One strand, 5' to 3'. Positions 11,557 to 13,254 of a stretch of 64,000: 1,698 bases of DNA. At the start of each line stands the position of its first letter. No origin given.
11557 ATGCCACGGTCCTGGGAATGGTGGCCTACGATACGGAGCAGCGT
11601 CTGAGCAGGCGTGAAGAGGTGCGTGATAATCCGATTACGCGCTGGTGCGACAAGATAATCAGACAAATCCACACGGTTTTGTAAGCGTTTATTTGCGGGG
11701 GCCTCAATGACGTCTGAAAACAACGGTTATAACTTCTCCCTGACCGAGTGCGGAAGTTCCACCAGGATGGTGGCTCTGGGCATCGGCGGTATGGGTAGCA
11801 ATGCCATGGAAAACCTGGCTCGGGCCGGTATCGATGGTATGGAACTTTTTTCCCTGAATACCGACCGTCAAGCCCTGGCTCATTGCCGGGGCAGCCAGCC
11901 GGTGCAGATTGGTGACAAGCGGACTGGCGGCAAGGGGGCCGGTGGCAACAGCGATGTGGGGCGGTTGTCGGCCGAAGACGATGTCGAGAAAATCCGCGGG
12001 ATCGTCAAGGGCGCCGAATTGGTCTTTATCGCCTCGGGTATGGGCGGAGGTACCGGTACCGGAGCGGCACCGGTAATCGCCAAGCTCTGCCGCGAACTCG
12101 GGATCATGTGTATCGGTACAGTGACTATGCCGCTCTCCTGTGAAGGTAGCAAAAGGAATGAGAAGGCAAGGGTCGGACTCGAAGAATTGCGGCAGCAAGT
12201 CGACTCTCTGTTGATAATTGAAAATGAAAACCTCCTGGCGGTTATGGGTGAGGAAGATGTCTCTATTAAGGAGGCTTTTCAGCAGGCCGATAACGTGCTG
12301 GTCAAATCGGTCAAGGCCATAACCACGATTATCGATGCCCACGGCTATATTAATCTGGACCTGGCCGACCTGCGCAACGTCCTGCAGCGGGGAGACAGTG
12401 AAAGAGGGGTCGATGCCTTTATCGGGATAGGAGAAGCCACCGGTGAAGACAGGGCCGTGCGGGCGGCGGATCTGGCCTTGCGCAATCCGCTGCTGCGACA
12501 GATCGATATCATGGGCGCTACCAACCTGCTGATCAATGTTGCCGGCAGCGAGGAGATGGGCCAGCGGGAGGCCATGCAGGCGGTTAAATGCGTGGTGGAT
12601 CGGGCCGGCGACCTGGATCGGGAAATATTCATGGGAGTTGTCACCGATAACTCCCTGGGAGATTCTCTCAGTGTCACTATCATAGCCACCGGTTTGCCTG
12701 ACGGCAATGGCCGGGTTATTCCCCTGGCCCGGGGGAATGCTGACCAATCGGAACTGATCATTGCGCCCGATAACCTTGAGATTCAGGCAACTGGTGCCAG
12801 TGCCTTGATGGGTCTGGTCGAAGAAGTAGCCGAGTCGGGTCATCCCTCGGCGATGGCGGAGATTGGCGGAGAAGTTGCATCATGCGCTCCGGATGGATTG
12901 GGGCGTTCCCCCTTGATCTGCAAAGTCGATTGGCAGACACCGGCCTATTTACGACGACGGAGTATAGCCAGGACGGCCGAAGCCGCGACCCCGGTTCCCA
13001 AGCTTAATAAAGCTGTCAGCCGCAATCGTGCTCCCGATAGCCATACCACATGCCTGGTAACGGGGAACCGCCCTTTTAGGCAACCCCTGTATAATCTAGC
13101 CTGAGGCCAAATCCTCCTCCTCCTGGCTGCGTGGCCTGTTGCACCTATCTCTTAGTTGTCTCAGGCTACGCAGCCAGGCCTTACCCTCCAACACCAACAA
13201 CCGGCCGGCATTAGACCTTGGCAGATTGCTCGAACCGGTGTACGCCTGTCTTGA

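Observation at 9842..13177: Stand-alone mraZ-ftsA-ftsZ-like operon with no other dcw genes: candidate paralogous cytoskeletal/division module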

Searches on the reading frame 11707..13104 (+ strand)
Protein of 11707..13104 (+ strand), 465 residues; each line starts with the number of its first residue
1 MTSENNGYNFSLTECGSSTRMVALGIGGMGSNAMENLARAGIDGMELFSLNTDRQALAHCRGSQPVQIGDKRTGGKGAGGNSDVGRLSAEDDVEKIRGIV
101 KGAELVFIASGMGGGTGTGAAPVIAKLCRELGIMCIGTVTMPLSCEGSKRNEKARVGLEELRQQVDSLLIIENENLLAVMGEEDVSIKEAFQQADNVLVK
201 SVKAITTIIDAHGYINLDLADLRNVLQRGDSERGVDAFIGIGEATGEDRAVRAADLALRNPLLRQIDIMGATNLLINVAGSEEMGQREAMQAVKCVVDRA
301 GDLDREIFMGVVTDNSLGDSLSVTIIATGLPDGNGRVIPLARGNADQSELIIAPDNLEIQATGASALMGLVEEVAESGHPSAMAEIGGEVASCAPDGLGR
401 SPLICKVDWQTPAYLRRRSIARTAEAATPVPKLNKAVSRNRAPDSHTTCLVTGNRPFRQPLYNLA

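Call 3: search_protein_families(library=pfam, proteins=[window:11707-13104:+], max_evalue=0.01)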
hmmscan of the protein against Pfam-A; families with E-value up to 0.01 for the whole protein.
window:11707-13104:+ (465 aa): 3 families
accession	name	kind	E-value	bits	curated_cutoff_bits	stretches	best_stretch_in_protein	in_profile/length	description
PF00091.31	Tubulin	-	3.3e-37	129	33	1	21-180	2-189/190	Tubulin/FtsZ family, GTPase domain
PF12327.13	FtsZ_C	-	1.1e-19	70.9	27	1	237-330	3-94/95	FtsZ family, C-terminal domain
PF00899.27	ThiF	-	0.003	17.2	28.1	1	18-47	20-49/238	ThiF family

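Call 4: search_protein_families(library=ncbifam, proteins=[window:11707-13104:+], max_evalue=0.01)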
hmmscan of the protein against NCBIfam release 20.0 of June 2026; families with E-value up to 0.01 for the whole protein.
window:11707-13104:+ (465 aa): 3 families
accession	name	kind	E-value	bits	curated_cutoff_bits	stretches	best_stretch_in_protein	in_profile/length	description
TIGR00065.1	ftsZ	equivalog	4.4e-89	299.3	295.2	1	17-331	16-325/353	cell division protein FtsZ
TIGR02354.1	thiF_fam2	equivalog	0.0088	15.9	152.2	0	21-48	24-51/200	thiamine biosynthesis protein ThiF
NF011696.0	PRK15116.1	equivalog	0.0099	15.6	304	0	18-50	30-62/268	tRNA cyclic N6-threonylcarbamoyladenosine(37) synthase TcdA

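Call 7: find_homologous_proteins(query=window:11707-13104:+, max_evalue=1e-10)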
Query window:11707-13104:+ (465 aa): 7964 proteins with E <= 1e-10 among 8000 candidates; the best 120 are listed.
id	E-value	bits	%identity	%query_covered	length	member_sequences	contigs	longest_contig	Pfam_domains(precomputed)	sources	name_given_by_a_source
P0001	1.4e-240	817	83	100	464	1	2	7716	PF00091.32,PF12327.14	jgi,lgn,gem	-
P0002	1.2e-234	797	81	100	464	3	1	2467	PF00091.32,PF12327.14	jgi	jgi:cell division protein FtsZ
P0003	5.6e-223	759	77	100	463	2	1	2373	PF00091.32,PF12327.14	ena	-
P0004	3.1e-153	529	56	100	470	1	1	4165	PF00091.32,PF12327.14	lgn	-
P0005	7.0e-153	528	56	100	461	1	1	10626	PF00091.32,PF12327.14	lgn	-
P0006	1.2e-151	524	55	100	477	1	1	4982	PF00091.32,PF12327.14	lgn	-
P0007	7.5e-150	518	55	100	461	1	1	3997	PF00091.32,PF12327.14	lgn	-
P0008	1.2e-149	517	55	100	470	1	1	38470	PF00091.32,PF12327.14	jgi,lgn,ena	-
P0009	2.3e-149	516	55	100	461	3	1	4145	PF00091.32,PF12327.14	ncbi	-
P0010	1.1e-148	514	54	100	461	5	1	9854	PF00091.32,PF12327.14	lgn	-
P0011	1.4e-148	514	54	100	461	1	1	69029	PF00091.32,PF12327.14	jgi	jgi:cell division protein FtsZ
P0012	3.9e-148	512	54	100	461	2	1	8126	PF00091.32,PF12327.14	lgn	-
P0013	4.2e-148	512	55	100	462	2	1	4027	PF00091.32,PF12327.14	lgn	-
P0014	2.6e-147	510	54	100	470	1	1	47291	PF00091.32,PF12327.14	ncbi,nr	ncbi:MAG: cell division protein FtsZ [Desulfobulbaceae bacterium]|nr:cell division protein FtsZ [Des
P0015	5.0e-147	509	54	100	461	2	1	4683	PF00091.32,PF12327.14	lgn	-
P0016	2.9e-146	506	54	100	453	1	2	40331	PF00091.32,PF12327.14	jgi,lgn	jgi:cell division protein FtsZ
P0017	9.1e-146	504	55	100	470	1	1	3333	PF00091.32,PF12327.14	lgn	-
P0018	1.4e-144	501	60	86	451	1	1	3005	PF00091.32,PF12327.14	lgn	-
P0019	1.1e-143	498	55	100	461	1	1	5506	PF00091.32,PF12327.14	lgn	-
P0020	8.9e-143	495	55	99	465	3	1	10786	PF00091.32,PF12327.14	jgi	-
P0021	1.4e-142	494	54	100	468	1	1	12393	PF00091.32,PF12327.14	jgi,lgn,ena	-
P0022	4.9e-142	492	56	92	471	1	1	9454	PF00091.32,PF12327.14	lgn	-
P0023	8.2e-142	491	54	100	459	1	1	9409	PF00091.32,PF12327.14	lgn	-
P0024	1.1e-141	491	54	100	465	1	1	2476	PF00091.32,PF12327.14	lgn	-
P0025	4.8e-141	489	54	100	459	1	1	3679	PF00091.32,PF12327.14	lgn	-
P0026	1.6e-140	487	66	73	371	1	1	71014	PF00091.32,PF12327.14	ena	-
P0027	2.7e-138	480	52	100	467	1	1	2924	PF00091.32,PF12327.14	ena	-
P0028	6.0e-138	479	54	100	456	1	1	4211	PF00091.32,PF12327.14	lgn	-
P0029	8.0e-138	478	51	100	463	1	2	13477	PF00091.32,PF12327.14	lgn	-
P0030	7.5e-135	468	53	100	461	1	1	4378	PF00091.32,PF12327.14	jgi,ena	-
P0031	2.3e-133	464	52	100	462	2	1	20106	PF00091.32,PF12327.14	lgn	-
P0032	1.7e-132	461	54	99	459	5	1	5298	PF00091.32,PF12327.14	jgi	jgi:cell division protein FtsZ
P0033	1.1e-131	458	56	90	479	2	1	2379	PF00091.32,PF12327.14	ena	-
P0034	2.4e-131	457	52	100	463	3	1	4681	PF00091.32,PF12327.14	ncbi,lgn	-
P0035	5.6e-131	456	56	90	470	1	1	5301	PF00091.32,PF12327.14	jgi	-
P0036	1.0e-130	455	52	100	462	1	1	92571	PF00091.32,PF12327.14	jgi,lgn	jgi:cell division protein FtsZ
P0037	1.6e-130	454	54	94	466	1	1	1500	PF00091.32,PF12327.14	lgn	-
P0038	1.5e-129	451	52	100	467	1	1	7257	PF00091.32,PF12327.14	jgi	jgi:cell division protein FtsZ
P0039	2.0e-129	451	50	100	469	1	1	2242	PF00091.32,PF12327.14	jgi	jgi:cell division protein FtsZ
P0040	1.7e-128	448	53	93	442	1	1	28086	PF00091.32,PF12327.14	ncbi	ncbi:MAG: cell division protein FtsZ, partial [Desulfurivibrionaceae bacterium]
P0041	5.3e-128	446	55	90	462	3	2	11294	PF00091.32,PF12327.14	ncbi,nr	ncbi:MAG: cell division protein FtsZ [Desulfobulbaceae bacterium]|nr:cell division protein FtsZ [Des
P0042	8.9e-128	445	53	92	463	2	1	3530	PF00091.32,PF12327.14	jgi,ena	-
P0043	9.4e-128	445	55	90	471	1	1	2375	PF00091.32,PF12327.14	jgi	jgi:cell division protein FtsZ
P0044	5.9e-126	439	50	100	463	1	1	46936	PF00091.32,PF12327.14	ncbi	ncbi:MAG: cell division protein FtsZ [Thermodesulfobacteriota bacterium]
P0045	2.9e-125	437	52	95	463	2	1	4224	PF00091.32,PF12327.14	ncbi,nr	ncbi:MAG: cell division protein FtsZ, partial [Desulfobulbales bacterium]|nr:cell division protein F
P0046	3.4e-125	437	53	90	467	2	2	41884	PF00091.32,PF12327.14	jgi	jgi:cell division protein FtsZ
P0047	4.4e-125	436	55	89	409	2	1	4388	PF00091.32,PF12327.14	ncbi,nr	ncbi:MAG: cell division protein FtsZ, partial [Desulfobulbaceae bacterium]|nr:cell division protein 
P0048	7.6e-125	436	50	98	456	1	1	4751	PF00091.32,PF12327.14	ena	-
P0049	8.1e-125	435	54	91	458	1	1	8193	PF00091.32,PF12327.14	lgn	-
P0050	2.0e-122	428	54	90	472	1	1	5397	PF00091.32,PF12327.14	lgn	-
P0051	1.1e-121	425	50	96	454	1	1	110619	PF00091.32,PF12327.14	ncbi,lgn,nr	ncbi:MAG: cell division FtsZ family protein [Proteobacteria bacterium]|nr:cell division FtsZ family 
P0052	1.4e-121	425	56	85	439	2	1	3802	PF00091.32,PF12327.14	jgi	jgi:cell division protein FtsZ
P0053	8.6e-121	422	51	88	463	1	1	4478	PF00091.32,PF12327.14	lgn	-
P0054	1.4e-120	421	62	71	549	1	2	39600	PF00091.32,PF12327.14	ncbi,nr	ncbi:MAG: cell division protein FtsZ [Proteobacteria bacterium]|nr:cell division protein FtsZ [Pseud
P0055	2.8e-108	381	47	86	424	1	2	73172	PF00091.32,PF12327.14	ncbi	-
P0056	3.0e-94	335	45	85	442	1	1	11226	PF00091.32,PF12327.14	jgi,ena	-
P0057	4.8e-94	334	53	72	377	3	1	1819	PF00091.32,PF12327.14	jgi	jgi:cell division protein FtsZ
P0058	3.8e-88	315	49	67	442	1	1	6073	PF00091.32,PF12327.14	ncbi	-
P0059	5.1e-83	298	40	85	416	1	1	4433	PF00091.32,PF12327.14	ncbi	-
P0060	4.6e-82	295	-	-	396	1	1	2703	PF00091.32,PF12327.14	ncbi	ncbi:MAG TPA: cell division protein FtsZ, partial [Rhizomicrobium sp.]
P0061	7.3e-77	277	48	66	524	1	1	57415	PF00091.32,PF12327.14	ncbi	ncbi:MAG: cell division protein FtsZ [Candidatus Eisenbacteria bacterium]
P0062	7.7e-76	274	44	69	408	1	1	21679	PF00091.32,PF12327.14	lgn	-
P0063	1.8e-75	273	39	86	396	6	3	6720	PF00091.32,PF12327.14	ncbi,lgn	-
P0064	1.3e-74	270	46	67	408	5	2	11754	PF00091.32,PF12327.14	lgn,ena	-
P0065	2.6e-74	269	45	69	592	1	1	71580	PF00091.32,PF12327.14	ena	-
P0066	4.5e-74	268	46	67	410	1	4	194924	PF00091.32,PF12327.14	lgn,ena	-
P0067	4.9e-74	268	42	75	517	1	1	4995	PF00091.32,PF12327.14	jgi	jgi:cell division protein FtsZ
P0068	1.4e-73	267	37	87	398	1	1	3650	PF00091.32,PF12327.14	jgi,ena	-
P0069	1.6e-73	266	46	64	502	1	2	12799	PF00091.32,PF12327.14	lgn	-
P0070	2.5e-73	266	46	64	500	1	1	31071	PF00091.32,PF12327.14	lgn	-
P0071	2.7e-73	266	46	67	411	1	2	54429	PF00091.32,PF12327.14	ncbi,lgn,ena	-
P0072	2.9e-73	266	41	70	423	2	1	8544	PF00091.32,PF12327.14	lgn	-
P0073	2.9e-73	266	38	83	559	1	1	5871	PF00091.32,PF12327.14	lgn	-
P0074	3.0e-73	265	45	66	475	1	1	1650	PF00091.32,PF12327.14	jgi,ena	jgi:cell division protein FtsZ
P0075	3.4e-73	265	39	84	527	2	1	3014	PF00091.32,PF12327.14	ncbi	-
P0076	3.7e-73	265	45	64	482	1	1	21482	PF00091.32,PF12327.14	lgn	-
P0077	3.9e-73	265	44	64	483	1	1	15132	PF00091.32,PF12327.14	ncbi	-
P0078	4.2e-73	265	39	84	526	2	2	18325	PF00091.32,PF12327.14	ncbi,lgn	-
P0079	4.5e-73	265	45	66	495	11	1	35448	PF00091.32,PF12327.14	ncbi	-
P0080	4.7e-73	265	43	64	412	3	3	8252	PF00091.32,PF12327.14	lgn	-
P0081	6.1e-73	264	46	64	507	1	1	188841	PF00091.32,PF12327.14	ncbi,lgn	-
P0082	6.1e-73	264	44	64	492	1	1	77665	PF00091.32,PF12327.14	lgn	-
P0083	6.8e-73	264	45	64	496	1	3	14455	PF00091.32,PF12327.14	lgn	-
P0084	8.2e-73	264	38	87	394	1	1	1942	PF00091.32,PF12327.14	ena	-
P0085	8.3e-73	264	44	70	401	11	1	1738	PF00091.32,PF12327.14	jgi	jgi:cell division protein FtsZ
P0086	8.9e-73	264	42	74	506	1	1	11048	PF00091.32,PF12327.14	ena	-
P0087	1.0e-72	264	44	63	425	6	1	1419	PF00091.32,PF12327.14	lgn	-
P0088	1.3e-72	263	44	64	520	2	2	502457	PF00091.32,PF12327.14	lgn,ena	-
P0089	1.4e-72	263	43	72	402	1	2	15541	PF00091.32,PF12327.14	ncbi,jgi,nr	ncbi:MAG: cell division protein FtsZ [Clostridiales bacterium]|nr:cell division protein FtsZ [Clostr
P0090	1.5e-72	263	40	73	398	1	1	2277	PF00091.32,PF12327.14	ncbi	-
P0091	1.6e-72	263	45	64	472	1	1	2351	PF00091.32,PF12327.14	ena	-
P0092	1.7e-72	263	45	64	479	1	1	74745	PF00091.32,PF12327.14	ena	-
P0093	1.7e-72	263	43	68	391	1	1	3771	PF00091.32,PF12327.14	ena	-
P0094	1.8e-72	263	46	65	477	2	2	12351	PF00091.32,PF12327.14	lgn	-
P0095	2.5e-72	262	44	66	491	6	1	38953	PF00091.32,PF12327.14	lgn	-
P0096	2.9e-72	262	45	64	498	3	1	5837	PF00091.32,PF12327.14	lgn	-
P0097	2.9e-72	262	45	64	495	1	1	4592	PF00091.32,PF12327.14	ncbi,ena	-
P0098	3.5e-72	262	37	81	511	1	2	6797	PF00091.32,PF12327.14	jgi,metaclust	metaclust:\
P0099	3.6e-72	262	40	83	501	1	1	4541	PF00091.32,PF12327.14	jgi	jgi:cell division protein FtsZ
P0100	4.5e-72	262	46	64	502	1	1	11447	PF00091.32,PF12327.14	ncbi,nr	ncbi:MAG: cell division protein FtsZ [Bacteriovoracaceae bacterium]|nr:cell division protein FtsZ [B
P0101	4.6e-72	262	46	64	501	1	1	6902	PF00091.32,PF12327.14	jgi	jgi:cell division protein FtsZ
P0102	4.7e-72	262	45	64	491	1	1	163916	PF00091.32,PF12327.14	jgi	-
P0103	5.5e-72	261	44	69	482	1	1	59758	PF00091.32,PF12327.14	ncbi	-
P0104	5.7e-72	261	45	64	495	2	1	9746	PF00091.32,PF12327.14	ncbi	-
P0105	6.5e-72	261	45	64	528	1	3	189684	PF00091.32,PF12327.14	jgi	jgi:cell division protein FtsZ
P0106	6.7e-72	261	44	64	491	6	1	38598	PF00091.32,PF12327.14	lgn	-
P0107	7.1e-72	261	41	78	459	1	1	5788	PF00091.32,PF12327.14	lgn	-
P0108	7.1e-72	261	45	64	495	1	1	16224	PF00091.32,PF12327.14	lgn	-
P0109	7.2e-72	261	45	64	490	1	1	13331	PF00091.32,PF12327.14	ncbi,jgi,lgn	jgi:cell division protein FtsZ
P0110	8.0e-72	261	45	64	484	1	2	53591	PF00091.32,PF12327.14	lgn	-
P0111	8.4e-72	261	45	64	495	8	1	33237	PF00091.32,PF12327.14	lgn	-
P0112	8.5e-72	261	45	64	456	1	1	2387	PF00091.32,PF12327.14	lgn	-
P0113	8.6e-72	261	44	65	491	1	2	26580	PF00091.32,PF12327.14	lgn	-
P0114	8.9e-72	261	45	64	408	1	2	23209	PF00091.32,PF12327.14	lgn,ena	-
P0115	1.0e-71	260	44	64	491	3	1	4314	PF00091.32,PF12327.14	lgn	-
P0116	1.1e-71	260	44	64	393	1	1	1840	PF00091.32,PF12327.14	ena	-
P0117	1.2e-71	260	44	64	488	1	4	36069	PF00091.32,PF12327.14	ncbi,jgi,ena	jgi:cell division protein FtsZ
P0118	1.3e-71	260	42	72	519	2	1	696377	PF00091.32,PF12327.14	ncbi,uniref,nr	ncbi:cell division protein FtsZ [Acidisoma silvae]|uniref:Cell division protein FtsZ n=1 Tax=Acidiso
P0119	1.3e-71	260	42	64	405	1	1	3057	PF00091.32,PF12327.14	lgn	-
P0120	1.4e-71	260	38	87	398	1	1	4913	PF00091.32,PF12327.14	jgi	-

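Call 8: find_encoding_contigs(protein=window:11707-13104:+, flank=10000, max_places=4)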
Protein window:11707-13104:+ (465 aa): no gene with exactly this product is on record in the collection.

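Call 9: find_encoding_contigs(protein=P0051, flank=10000, max_places=3)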
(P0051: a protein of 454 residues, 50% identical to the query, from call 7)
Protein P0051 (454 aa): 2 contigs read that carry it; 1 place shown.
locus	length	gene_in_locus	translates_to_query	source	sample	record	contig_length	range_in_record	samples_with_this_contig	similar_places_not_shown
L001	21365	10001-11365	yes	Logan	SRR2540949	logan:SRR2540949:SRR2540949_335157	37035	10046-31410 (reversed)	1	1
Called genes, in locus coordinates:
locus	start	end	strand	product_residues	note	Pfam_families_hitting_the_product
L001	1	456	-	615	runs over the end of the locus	-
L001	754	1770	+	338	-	PF22113:Mtrc-MtrF_II-IV_dom (faint), PF22678:Cytochrom_c_NrfB-like (faint), PF14522:Cytochrome_C7 (faint), PF14537:Cytochrom_c3_2 (faint), PF09699:Paired_CXXCH_1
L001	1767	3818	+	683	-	-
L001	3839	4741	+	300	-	PF04392:ABC_sub_bind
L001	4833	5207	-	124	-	PF00583:Acetyltransf_1 (faint), PF13508:Acetyltransf_7 (weak)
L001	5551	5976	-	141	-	-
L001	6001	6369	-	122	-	-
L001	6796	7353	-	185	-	PF00072:Response_reg (weak)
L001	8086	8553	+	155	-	PF02381:MraZ (faint)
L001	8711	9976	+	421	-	PF11104:PilM_2 (faint), PF02491:SHS2_FTSA, PF06723:MreB_Mbl, PF14450:FtsA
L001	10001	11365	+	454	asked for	PF00091:Tubulin, PF12327:FtsZ_C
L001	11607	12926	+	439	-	PF07690:MFS_1, PF13000:Acatn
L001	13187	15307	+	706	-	PF07676:PD40, PF13620:CarboxypepD_reg (weak), PF00691:OmpA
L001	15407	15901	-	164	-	PF00588:SpoU_methylase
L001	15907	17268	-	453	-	PF01551:Peptidase_M23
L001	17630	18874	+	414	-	PF00696:AA_kinase, PF01842:ACT, PF22468:ACT_9 (weak), PF13840:ACT_7, PF22468:ACT_9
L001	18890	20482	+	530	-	PF00682:HMGL-like, PF22617:HCS_D2, PF08502:LeuA_dimer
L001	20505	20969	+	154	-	PF14520:HHH_5 (faint), PF12836:HHH_3, PF00633:HHH (faint)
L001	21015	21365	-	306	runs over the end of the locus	PF12974:Phosphonate-bd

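Call 10: find_encoding_contigs(protein=P0014, flank=10000, max_places=3)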
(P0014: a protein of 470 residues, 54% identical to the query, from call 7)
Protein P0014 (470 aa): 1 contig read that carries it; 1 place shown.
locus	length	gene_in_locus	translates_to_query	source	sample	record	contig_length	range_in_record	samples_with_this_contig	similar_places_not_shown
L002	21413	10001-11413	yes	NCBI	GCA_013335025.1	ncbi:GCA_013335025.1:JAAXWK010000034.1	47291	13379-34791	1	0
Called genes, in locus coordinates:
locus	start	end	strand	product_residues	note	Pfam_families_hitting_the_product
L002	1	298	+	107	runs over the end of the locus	PF06037:DUF922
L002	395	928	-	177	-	PF00156:Pribosyltran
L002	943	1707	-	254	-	PF01048:PNP_UDP_1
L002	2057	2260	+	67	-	-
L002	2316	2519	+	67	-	-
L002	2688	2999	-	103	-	PF01541:GIY-YIG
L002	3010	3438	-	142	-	PF00254:FKBP_C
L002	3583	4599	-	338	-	-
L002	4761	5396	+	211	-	PF04367:DUF502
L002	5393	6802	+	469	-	PF00753:Lactamase_B, PF12706:Lactamase_B_2 (weak), PF16661:Lactamase_B_6 (weak), PF10996:Beta-Casp, PF07521:RMMBL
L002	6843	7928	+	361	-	PF01544:CorA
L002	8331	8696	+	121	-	PF02381:MraZ (faint)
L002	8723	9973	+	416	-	PF02491:SHS2_FTSA, PF11104:PilM_2 (weak), PF06723:MreB_Mbl (weak), PF14450:FtsA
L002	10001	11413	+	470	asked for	PF00091:Tubulin, PF12327:FtsZ_C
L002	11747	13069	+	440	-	PF13000:Acatn, PF07690:MFS_1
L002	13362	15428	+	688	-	PF07676:PD40, PF00691:OmpA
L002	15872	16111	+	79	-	-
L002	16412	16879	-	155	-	PF00588:SpoU_methylase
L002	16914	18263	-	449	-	PF01551:Peptidase_M23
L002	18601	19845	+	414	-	PF00696:AA_kinase, PF01842:ACT, PF22468:ACT_9, PF13840:ACT_7, PF01842:ACT (weak), PF22468:ACT_9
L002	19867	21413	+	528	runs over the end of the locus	PF00682:HMGL-like, PF22617:HCS_D2, PF08502:LeuA_dimer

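Call 15: find_related_loci(query=window:11707-13104:+, collection=genome_contigs, flank=10000)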
Query window:11707-13104:+ (465 aa) in genome_contigs; peptide patterns used: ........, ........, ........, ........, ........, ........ (x = any residue, [..] = any of these).
121 stretches matched a pattern; 2 encode a relative of the query (tblastn E <= 1e-3); 2 distinct loci.
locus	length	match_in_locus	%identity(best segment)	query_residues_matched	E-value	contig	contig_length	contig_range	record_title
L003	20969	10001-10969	40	13-342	1e-68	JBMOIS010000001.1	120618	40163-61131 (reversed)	MAG: Chlorobium sp. isolate Deming_bin.463 contig155, whole genome shotgun sequence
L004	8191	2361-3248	40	32-334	1e-53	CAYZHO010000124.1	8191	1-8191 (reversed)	MAG TPA_asm: uncultured Myxococcales bacterium isolate SRP162660_co2_189 genome assembly, contig: NODE_5766_length_8191_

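Call 16: find_encoding_contigs(protein=P0055, flank=10000, max_places=2)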
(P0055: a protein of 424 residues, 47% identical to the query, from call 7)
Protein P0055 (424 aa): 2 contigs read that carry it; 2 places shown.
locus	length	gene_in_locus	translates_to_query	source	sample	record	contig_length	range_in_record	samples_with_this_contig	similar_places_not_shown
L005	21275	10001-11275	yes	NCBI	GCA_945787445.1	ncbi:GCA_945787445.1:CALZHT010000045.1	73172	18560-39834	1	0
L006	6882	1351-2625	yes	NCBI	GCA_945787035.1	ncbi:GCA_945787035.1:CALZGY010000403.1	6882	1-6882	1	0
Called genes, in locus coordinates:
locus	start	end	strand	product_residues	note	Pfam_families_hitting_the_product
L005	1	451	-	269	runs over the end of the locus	PF01261:AP_endonuc_2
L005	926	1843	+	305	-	PF00535:Glycos_transf_2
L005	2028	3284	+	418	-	PF04932:Wzy_C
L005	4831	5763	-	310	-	PF13489:Methyltransf_23, PF08241:Methyltransf_11 (weak), PF13649:Methyltransf_25 (weak)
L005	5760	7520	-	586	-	PF00664:ABC_membrane, PF00005:ABC_tran, PF02463:SMC_N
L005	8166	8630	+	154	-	PF02381:MraZ (weak)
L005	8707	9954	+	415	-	PF02491:SHS2_FTSA, PF11104:PilM_2, PF06723:MreB_Mbl, PF14450:FtsA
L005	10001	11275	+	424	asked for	PF00091:Tubulin, PF12327:FtsZ_C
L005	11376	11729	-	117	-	PF02452:PemK_toxin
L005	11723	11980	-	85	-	PF01402:RHH_1 (weak)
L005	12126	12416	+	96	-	PF09957:VapB_antitoxin (weak)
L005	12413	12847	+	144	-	PF01850:PIN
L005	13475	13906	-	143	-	-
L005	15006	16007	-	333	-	PF00561:Abhydrolase_1, PF12146:Hydrolase_4, PF12697:Abhydrolase_6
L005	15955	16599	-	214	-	PF01209:Ubie_methyltran, PF00891:Methyltransf_2 (weak), PF00398:RrnaAD, PF13489:Methyltransf_23, PF08241:Methyltransf_11, PF08242:Methyltransf_12, PF13649:Methyltransf_25, PF13847:Methyltransf_31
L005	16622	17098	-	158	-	PF11158:DUF2938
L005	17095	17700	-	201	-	-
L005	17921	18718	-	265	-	PF00753:Lactamase_B (weak), PF13483:Lactamase_B_3, PF19583:ODP (faint), PF12706:Lactamase_B_2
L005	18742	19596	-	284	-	PF01073:3Beta_HSD, PF01370:Epimerase, PF05368:NmrA, PF13460:NAD_binding_10, PF08732:HIM1 (weak)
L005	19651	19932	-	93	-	-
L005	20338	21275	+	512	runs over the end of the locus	PF07728:AAA_5 (faint), PF00158:Sigma54_activat, PF14532:Sigma54_activ_2, PF25601:AAA_lid_14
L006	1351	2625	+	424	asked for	PF00091:Tubulin, PF12327:FtsZ_C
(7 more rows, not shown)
